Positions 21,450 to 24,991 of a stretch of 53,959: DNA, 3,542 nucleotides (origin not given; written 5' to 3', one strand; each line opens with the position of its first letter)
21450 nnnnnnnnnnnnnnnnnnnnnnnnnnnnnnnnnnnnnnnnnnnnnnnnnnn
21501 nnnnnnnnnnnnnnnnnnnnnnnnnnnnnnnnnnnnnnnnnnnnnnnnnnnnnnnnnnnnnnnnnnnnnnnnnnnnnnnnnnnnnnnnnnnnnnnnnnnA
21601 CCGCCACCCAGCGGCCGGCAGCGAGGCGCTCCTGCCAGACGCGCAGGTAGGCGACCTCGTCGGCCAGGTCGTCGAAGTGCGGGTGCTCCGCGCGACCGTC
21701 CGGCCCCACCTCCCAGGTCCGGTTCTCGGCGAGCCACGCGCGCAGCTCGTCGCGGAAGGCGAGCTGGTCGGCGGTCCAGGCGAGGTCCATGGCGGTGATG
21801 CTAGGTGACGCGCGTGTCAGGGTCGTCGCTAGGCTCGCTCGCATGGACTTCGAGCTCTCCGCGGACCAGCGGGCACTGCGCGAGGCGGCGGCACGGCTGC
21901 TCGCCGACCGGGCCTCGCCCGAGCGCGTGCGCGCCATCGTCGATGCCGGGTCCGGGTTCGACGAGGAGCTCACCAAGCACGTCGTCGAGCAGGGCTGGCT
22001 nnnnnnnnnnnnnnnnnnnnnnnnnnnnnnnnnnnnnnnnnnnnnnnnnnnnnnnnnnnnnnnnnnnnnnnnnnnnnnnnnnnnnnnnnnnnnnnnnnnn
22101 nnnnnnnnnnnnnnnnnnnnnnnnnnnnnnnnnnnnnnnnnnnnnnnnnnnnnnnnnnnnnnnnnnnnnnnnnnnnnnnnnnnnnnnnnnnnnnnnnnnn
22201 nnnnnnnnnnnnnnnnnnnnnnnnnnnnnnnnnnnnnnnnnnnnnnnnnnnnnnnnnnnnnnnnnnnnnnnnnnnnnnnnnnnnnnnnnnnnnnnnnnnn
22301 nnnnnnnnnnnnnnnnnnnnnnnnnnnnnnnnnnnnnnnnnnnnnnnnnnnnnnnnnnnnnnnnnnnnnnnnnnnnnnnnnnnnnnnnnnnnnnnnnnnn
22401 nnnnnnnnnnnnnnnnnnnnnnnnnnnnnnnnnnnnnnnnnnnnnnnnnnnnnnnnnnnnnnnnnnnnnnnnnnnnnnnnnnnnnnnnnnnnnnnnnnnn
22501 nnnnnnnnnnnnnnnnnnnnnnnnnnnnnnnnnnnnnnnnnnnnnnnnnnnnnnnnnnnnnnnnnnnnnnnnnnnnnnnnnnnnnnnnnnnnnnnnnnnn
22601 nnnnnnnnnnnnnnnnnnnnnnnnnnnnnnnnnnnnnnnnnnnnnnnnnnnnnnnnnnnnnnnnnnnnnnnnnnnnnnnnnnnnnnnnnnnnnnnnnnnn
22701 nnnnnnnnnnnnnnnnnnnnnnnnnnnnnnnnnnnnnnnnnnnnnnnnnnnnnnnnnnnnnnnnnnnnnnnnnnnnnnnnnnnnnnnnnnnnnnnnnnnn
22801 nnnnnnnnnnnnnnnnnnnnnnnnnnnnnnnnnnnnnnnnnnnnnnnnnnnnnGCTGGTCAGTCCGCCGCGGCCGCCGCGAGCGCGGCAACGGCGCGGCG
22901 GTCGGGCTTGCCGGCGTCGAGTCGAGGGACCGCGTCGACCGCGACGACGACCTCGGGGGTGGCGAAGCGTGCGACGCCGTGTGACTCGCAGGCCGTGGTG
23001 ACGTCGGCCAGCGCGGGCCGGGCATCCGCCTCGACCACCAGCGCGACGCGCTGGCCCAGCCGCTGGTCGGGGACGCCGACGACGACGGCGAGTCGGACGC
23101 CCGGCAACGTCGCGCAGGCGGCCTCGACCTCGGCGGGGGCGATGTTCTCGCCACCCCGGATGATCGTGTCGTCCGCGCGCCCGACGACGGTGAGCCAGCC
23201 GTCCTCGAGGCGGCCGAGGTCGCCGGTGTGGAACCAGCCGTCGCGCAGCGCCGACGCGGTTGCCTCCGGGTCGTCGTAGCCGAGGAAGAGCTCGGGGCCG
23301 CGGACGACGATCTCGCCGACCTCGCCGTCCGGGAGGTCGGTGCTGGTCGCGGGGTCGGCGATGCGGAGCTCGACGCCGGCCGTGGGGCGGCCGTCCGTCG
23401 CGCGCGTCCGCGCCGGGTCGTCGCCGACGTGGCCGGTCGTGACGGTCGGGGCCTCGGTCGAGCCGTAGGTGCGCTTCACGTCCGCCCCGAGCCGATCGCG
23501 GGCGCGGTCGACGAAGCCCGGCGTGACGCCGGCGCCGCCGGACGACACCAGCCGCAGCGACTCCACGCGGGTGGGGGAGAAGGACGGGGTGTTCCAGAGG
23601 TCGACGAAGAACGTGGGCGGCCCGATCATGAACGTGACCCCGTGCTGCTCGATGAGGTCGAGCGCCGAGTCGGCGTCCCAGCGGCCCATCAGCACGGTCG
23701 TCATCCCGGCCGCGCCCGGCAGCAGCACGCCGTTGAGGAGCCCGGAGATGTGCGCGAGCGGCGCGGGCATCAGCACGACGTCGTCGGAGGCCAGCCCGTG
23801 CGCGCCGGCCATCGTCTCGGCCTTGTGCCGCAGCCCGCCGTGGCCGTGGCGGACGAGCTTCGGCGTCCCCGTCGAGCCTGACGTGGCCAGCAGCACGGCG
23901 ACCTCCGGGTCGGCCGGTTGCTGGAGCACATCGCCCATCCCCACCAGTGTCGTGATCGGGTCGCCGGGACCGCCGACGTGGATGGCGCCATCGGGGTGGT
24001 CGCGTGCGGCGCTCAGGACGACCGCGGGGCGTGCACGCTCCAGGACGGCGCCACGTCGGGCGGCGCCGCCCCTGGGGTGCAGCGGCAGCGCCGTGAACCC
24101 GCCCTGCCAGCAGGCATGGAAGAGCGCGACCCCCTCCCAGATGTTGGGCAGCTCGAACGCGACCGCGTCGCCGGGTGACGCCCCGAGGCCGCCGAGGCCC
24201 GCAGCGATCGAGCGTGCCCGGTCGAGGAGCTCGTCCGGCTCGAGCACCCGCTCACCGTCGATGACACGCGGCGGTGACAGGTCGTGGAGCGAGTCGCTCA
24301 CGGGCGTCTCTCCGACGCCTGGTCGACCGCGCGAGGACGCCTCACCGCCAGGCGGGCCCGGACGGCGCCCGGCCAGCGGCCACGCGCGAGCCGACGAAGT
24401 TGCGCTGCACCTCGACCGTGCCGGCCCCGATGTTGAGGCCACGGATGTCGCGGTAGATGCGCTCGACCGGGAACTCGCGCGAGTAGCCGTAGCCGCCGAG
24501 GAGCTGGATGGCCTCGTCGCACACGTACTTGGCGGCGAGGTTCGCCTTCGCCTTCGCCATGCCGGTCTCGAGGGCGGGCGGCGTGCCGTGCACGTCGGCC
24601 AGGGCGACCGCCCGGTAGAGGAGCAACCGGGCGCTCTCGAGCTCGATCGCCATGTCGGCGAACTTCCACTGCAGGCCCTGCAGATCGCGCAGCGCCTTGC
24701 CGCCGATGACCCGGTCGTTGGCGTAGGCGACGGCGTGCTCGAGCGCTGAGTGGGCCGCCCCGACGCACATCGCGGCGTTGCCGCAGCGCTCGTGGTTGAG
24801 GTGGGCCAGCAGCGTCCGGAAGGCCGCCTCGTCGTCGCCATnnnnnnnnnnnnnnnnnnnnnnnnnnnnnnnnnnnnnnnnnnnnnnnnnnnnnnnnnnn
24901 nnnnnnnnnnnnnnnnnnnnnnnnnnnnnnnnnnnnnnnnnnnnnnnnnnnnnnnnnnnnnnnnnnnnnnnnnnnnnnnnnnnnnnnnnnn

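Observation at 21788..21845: Mirror-symmetric divergent, apparently leaderless promoters sharing one central operator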

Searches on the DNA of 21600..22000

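Call 63: search_rna_families(source=window, start=21600, end=22000, threshold=evalue, max_evalue=1)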
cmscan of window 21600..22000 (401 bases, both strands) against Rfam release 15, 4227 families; matches with E-value up to 1: 0.
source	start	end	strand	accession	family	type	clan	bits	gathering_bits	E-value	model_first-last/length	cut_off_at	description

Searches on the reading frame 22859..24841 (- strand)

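Call 5: search_protein_families(library=pfam, proteins=[window:22859-24841:-])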
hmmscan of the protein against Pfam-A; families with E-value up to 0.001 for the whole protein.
window:22859-24841:- (660 aa): 2 families
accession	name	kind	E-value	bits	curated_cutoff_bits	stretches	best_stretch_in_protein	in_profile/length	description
PF00501.34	AMP-binding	-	7.1e-66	223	29.9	1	203-522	25-383/384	AMP-binding enzyme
PF13193.12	AMP-binding_C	-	2.3e-07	32.1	24.5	1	571-645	1-76/76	AMP-binding enzyme C-terminal domain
